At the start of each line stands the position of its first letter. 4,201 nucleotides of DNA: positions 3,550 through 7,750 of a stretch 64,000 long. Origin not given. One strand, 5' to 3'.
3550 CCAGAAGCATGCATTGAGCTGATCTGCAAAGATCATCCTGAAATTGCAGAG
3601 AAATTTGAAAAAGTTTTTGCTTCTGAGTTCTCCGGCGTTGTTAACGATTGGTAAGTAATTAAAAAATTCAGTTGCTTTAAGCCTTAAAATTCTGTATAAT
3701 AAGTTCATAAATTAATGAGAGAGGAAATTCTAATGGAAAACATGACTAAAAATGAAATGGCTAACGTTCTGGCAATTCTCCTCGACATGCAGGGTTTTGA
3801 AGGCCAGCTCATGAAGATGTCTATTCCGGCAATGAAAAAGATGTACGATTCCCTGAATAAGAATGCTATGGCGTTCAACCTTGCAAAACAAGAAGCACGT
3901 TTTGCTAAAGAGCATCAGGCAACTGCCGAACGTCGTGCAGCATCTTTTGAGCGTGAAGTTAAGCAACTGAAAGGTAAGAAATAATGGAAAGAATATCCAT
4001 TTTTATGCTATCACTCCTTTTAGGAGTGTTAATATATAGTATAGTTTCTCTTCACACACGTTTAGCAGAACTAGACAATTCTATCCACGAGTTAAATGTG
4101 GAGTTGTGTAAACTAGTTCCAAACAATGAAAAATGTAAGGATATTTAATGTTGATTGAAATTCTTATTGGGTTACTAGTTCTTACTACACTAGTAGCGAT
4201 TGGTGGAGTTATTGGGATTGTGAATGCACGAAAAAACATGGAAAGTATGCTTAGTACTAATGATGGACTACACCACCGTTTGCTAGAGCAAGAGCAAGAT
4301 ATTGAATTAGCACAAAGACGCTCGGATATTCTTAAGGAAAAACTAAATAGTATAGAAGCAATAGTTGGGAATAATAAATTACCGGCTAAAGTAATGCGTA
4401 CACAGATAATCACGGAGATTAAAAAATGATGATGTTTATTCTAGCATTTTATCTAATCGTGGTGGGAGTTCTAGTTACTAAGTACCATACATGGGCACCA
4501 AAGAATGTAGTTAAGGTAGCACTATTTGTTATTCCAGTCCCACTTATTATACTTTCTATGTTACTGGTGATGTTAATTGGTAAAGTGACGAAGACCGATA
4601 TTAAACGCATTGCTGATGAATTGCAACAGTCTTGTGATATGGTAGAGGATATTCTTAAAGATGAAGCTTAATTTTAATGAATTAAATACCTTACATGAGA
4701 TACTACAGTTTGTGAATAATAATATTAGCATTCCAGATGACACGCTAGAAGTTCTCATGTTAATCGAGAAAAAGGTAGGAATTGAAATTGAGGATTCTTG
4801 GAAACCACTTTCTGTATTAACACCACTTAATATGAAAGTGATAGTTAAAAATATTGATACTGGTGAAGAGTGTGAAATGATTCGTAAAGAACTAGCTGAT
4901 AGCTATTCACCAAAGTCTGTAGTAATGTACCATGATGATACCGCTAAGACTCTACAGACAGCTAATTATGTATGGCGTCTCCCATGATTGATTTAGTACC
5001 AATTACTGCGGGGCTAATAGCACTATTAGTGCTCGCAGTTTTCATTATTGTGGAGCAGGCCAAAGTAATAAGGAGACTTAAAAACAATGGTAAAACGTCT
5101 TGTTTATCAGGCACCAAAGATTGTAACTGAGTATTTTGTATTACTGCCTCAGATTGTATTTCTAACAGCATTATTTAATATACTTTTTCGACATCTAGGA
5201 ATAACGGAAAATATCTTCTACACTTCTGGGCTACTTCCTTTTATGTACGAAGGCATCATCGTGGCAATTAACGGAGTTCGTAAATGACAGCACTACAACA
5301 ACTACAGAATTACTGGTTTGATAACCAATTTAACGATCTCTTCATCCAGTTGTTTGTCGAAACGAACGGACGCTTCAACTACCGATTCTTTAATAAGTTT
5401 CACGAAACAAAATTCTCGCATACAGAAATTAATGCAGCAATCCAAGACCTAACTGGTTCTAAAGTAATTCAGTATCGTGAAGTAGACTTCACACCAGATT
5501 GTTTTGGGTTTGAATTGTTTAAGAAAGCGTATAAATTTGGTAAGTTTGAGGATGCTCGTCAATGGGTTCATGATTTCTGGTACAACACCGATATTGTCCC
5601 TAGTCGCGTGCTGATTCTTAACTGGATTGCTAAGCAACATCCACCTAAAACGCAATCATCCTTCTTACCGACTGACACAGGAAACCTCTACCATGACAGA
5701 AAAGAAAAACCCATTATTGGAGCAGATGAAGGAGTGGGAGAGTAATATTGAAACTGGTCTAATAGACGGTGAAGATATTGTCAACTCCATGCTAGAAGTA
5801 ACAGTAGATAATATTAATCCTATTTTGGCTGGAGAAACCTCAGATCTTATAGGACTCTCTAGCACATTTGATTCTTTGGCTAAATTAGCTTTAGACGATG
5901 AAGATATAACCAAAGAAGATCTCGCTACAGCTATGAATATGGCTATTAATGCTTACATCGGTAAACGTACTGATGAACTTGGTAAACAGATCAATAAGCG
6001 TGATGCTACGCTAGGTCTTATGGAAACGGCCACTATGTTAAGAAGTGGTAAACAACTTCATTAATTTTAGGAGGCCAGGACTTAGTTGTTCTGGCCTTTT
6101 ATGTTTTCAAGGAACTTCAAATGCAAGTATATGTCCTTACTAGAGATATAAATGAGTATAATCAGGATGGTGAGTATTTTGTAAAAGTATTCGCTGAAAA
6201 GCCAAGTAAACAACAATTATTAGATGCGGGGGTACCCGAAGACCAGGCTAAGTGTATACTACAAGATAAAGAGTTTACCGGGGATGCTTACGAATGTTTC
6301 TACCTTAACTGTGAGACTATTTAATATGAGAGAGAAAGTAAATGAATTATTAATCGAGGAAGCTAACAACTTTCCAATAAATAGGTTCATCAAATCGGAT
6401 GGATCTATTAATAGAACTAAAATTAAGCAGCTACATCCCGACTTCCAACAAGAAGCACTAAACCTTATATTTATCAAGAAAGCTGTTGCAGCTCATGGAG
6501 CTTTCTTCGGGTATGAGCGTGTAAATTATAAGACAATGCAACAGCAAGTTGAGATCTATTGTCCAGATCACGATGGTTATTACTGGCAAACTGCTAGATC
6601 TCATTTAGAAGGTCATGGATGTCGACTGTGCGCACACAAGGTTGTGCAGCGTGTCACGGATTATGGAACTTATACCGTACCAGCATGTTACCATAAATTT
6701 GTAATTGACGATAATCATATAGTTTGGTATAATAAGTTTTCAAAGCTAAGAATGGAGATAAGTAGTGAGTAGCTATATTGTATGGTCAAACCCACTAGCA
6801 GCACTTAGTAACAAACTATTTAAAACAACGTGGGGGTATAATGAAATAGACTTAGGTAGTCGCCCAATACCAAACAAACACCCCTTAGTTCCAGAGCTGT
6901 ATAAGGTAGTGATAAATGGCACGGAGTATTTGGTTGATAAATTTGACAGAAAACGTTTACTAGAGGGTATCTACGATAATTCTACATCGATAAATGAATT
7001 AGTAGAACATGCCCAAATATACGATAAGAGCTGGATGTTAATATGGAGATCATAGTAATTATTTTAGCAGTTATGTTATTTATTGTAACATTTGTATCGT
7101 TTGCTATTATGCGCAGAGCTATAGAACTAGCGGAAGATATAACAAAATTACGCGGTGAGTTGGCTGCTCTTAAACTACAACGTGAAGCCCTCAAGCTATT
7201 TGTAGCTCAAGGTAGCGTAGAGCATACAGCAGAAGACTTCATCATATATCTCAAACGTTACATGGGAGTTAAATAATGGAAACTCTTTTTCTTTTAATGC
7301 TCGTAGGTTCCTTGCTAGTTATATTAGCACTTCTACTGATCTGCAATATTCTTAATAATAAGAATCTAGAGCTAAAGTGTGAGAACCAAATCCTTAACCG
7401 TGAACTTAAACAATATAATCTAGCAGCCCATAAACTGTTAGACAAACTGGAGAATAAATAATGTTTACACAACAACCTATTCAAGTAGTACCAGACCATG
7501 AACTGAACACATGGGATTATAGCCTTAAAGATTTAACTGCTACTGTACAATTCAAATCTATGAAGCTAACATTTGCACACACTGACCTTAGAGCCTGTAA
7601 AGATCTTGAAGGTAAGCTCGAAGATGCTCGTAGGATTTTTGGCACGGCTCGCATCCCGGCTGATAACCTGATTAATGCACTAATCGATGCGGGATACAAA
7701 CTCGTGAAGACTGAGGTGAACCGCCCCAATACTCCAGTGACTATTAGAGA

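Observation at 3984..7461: Recurring small single-TM plus coiled-coil proteins in the early region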

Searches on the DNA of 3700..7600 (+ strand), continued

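Call 33: get_annotated_region(hit=H57, flank=600)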
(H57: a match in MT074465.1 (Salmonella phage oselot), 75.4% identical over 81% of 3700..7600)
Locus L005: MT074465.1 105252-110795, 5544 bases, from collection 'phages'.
description: Salmonella phage oselot, complete genome.
organism: Salmonella phage oselot (NCBI taxid 2713309)
taxonomy: Viruses; Duplodnaviria; Heunggongvirae; Uroviricota; Caudoviricetes; Demerecviridae; Markadamsvirinae; Epseptimavirus; Epseptimavirus oselot
host: Salmonella enterica subsp. enterica serovar Enteritidis PT1; source: wastewater; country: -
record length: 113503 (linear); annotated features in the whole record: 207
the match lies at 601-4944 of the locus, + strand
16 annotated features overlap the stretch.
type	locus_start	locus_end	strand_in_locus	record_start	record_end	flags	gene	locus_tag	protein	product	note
CDS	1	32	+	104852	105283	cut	-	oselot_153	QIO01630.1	hypothetical protein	PVOGs: VOG3939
CDS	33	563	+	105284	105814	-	-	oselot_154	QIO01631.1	putative homing endonuclease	PVOGs: VOG4813; putative homing endonuclease [Salmonella phage NR01]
CDS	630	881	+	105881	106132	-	-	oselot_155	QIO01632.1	putative protein 2C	PVOGs: VOG3938; putative protein 2C [Pectobacterium phage My1]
CDS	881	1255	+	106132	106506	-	-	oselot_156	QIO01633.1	hypothetical protein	PVOGs: VOG10017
CDS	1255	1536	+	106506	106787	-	-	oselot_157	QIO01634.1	putative membrane protein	PVOGs: VOG3937; putative membrane protein [Escherichia virus DT57C]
CDS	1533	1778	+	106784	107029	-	-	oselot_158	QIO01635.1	putative membrane protein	PVOGs: VOG3936; putative membrane protein [Escherichia virus DT57C]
CDS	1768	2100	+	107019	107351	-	-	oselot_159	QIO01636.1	hypothetical protein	PVOGs: VOG3935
CDS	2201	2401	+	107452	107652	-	-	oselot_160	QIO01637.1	hypothetical protein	PVOGs: VOG3934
CDS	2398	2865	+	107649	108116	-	-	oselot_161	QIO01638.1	hypothetical protein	PVOGs: VOG3933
CDS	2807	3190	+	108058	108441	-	-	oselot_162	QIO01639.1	capsid and scaffold protein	PVOGs: VOG3932; capsid and scaffold protein [Salmonella phage 118970_sal2]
CDS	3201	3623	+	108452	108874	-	-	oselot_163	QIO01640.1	hypothetical protein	PVOGs: VOG0103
CDS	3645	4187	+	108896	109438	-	-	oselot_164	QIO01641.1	hypothetical protein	PVOGs: VOG4805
CDS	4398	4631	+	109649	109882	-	-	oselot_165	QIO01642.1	putative membrane protein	PVOGs: VOG3930; putative membrane protein [Escherichia virus DT57C]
CDS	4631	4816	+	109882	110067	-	-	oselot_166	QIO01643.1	putative membrane protein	PVOGs: VOG3929; putative membrane protein [Escherichia virus DT57C]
CDS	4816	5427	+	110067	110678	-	-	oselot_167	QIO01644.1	hypothetical protein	PVOGs: VOG3928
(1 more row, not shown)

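Call 34: get_annotated_region(hit=H50, flank=600)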
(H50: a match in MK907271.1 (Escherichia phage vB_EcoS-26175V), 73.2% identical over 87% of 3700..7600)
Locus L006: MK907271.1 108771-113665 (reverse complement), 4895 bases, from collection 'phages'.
description: Escherichia phage vB_EcoS-26175V, complete genome.
organism: Escherichia phage vB_EcoS-26175V (NCBI taxid 2576482)
taxonomy: Viruses; Duplodnaviria; Heunggongvirae; Uroviricota; Caudoviricetes; Demerecviridae; Markadamsvirinae; Epseptimavirus
host: Escherichia coli DSM 12242; source: urine; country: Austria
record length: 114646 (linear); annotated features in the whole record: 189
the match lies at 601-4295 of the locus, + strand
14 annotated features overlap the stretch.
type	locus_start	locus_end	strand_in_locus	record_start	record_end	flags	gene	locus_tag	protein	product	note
CDS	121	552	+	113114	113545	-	-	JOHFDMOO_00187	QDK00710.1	hypothetical protein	-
CDS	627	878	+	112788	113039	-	-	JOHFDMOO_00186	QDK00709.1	hypothetical protein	-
CDS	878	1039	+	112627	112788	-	-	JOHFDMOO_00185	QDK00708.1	hypothetical protein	-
CDS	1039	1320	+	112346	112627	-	-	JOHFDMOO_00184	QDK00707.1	hypothetical protein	-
CDS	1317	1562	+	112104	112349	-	-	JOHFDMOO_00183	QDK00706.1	hypothetical protein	-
CDS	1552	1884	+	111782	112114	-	-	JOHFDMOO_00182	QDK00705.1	hypothetical protein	-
CDS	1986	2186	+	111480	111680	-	-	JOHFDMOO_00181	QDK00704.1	hypothetical protein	-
CDS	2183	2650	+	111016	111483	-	-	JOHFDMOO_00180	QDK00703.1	hypothetical protein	-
CDS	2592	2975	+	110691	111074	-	-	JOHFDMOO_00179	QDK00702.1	hypothetical protein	-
CDS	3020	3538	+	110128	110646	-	-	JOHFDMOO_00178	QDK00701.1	hypothetical protein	-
CDS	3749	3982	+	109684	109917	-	-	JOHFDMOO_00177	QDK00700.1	hypothetical protein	-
CDS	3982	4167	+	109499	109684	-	-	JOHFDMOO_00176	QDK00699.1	hypothetical protein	-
CDS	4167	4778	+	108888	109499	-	-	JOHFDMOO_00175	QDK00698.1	hypothetical protein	-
CDS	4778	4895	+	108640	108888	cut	-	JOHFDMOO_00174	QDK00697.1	hypothetical protein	-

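Call 35: get_annotated_region(hit=H59, flank=600)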
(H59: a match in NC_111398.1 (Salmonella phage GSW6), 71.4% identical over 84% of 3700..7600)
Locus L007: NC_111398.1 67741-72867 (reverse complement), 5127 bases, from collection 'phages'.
description: Salmonella phage GSW6, complete genome.
organism: Salmonella phage GSW6 (NCBI taxid 3025422)
taxonomy: Viruses; Duplodnaviria; Heunggongvirae; Uroviricota; Caudoviricetes; Demerecviridae; Markadamsvirinae; Epseptimavirus; Epseptimavirus GSW6
host: Salmonella enterica subsp. enterica serovar Infantis; source: wastewater treatment facility; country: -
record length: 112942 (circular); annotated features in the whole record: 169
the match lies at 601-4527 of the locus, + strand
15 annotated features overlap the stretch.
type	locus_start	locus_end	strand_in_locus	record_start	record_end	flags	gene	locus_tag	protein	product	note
CDS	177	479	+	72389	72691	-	-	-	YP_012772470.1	hypothetical protein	-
CDS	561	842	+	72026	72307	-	-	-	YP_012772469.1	hypothetical protein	-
CDS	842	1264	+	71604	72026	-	-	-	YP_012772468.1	hypothetical protein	-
CDS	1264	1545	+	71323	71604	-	-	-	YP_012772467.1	hypothetical protein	-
CDS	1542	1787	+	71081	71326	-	-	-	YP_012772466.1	hypothetical protein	-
CDS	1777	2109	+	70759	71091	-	-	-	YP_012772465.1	hypothetical protein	-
CDS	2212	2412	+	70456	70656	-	-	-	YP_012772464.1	hypothetical protein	-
CDS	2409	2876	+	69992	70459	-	-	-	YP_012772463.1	hypothetical protein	-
CDS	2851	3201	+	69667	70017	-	-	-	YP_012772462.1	capsid and scaffold protein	-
CDS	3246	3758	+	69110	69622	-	-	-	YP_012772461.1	hypothetical protein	-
CDS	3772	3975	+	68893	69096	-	-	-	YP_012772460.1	hypothetical protein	-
CDS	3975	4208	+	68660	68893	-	-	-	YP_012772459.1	hypothetical protein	-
CDS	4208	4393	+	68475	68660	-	-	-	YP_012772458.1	hypothetical protein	-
CDS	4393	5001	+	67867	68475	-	-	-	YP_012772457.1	hypothetical protein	-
CDS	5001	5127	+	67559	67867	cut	-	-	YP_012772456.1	hypothetical protein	-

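Call 36: get_annotated_region(hit=H48, flank=600)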
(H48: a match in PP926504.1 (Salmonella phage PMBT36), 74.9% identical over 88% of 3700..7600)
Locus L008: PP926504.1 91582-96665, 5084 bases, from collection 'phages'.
description: Salmonella phage PMBT36, complete genome.
organism: Salmonella phage PMBT36 (NCBI taxid 3229746)
taxonomy: Viruses; Duplodnaviria; Heunggongvirae; Uroviricota; Caudoviricetes
host: Salmonella enterica subsp. enterica serovar Napoli L2-222; source: sewage; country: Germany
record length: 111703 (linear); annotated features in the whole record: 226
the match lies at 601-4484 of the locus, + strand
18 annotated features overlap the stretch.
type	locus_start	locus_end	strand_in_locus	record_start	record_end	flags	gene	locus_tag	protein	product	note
CDS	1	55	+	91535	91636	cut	-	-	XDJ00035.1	hypothetical protein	-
CDS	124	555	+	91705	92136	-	-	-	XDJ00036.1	hypothetical protein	-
CDS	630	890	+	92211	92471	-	-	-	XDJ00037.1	hypothetical protein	-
CDS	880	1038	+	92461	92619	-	-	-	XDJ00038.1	hypothetical protein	-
CDS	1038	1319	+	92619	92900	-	-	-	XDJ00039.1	hypothetical protein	-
CDS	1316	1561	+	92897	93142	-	-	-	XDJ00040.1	hypothetical protein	-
CDS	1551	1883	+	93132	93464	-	-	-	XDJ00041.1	hypothetical protein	-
CDS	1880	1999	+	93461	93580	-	-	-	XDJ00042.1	hypothetical protein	-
CDS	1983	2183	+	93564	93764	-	-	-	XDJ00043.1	hypothetical protein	-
CDS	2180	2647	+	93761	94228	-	-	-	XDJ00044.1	hypothetical protein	-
CDS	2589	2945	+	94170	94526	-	-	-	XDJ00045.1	capsid and scaffold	-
CDS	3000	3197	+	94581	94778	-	-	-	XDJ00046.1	hypothetical protein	-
CDS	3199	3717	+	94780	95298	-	-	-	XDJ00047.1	hypothetical protein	-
CDS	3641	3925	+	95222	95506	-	-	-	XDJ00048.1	hypothetical protein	-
CDS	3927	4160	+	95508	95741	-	-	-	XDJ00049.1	hypothetical protein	-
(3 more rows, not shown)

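Call 37: get_annotated_region(hit=H52, flank=600)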
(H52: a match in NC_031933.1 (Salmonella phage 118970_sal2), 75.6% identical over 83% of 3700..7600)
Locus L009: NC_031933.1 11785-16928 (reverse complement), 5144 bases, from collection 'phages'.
description: Salmonella phage 118970_sal2, complete genome.
organism: Salmonella phage 118970_sal2 (NCBI taxid 1813782)
taxonomy: Viruses; Duplodnaviria; Heunggongvirae; Uroviricota; Caudoviricetes; Demerecviridae; Markadamsvirinae; Epseptimavirus; Epseptimavirus 118970sal2
host: Salmonella enterica subsp. Enteritidis; source: water buffalo feces; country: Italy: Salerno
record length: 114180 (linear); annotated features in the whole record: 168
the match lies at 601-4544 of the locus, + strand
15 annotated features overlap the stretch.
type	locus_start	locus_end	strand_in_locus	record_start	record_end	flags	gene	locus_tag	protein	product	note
CDS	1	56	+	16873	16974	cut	-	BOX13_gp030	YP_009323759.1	hypothetical protein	ORF30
CDS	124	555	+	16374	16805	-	-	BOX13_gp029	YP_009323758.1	hypothetical protein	ORF29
CDS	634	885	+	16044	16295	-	-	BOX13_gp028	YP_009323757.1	hypothetical protein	ORF28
CDS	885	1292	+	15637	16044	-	-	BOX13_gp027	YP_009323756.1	hypothetical protein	ORF27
CDS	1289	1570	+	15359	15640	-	-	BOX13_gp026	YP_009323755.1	hypothetical protein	ORF26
CDS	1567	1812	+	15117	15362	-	-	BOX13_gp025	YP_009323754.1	hypothetical protein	ORF25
CDS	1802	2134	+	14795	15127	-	-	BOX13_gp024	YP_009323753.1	hypothetical protein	ORF24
CDS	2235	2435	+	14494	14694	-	-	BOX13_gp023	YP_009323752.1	hypothetical protein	ORF23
CDS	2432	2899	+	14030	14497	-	-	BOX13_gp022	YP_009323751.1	hypothetical protein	ORF22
CDS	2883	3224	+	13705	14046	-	-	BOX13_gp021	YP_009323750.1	capsid and scaffold protein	-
CDS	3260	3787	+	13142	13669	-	-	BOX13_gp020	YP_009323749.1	hypothetical protein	ORF20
CDS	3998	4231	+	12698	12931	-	-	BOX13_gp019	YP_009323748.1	hypothetical protein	ORF19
CDS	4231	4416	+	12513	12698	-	-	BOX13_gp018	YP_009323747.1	hypothetical protein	ORF18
CDS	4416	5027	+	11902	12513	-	-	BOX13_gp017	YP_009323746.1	hypothetical protein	ORF17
CDS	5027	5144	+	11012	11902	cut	-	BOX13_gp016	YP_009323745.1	hypothetical protein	ORF16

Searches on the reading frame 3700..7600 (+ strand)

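Call 90: search_protein_families(library=pfam, proteins=[L005:881-1255:+, L007:842-1264:+, L009:885-1292:+, L006:878-1039:+], max_evalue=0.1)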
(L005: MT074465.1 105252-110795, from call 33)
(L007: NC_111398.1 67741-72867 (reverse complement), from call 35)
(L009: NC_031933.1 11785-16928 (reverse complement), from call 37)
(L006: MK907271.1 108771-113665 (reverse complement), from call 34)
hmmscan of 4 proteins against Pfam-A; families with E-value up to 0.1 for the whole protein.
L005:881-1255:+ (124 aa): 0 families

L007:842-1264:+ (140 aa): 1 family
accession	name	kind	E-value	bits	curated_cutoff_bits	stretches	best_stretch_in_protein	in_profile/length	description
PF06341.16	DUF1056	-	0.036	14.8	22.2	1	14-55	19-58/64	Protein of unknown function (DUF1056)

L009:885-1292:+ (135 aa): 0 families

L006:878-1039:+ (53 aa): 0 families

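Call 91: search_protein_families(library=phrogs, proteins=[L005:881-1255:+, L007:842-1264:+, L009:885-1292:+, L006:878-1039:+], max_evalue=0.01)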
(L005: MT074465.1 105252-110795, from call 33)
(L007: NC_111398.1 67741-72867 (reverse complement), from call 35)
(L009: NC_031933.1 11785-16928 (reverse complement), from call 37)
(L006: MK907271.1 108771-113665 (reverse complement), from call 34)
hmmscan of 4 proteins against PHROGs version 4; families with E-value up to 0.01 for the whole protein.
L005:881-1255:+ (124 aa): 1 family
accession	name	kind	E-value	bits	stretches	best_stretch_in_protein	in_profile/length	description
phrog_13127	-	unknown function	5.3e-48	163.9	1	1-124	1-132/132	-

L007:842-1264:+ (140 aa): 1 family
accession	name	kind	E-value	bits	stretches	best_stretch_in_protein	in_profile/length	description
phrog_13127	-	unknown function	1.8e-31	110.4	1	1-140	1-132/132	-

L009:885-1292:+ (135 aa): 1 family
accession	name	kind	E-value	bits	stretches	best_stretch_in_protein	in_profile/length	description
phrog_13127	-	unknown function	1.9e-66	223.6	1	1-135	1-132/132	-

L006:878-1039:+ (53 aa): 2 families
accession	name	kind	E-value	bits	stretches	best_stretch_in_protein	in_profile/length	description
phrog_23542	-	unknown function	8.4e-25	87.4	1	1-52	1-52/53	-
phrog_29567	-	unknown function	1.2e-09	39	1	6-52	10-53/54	-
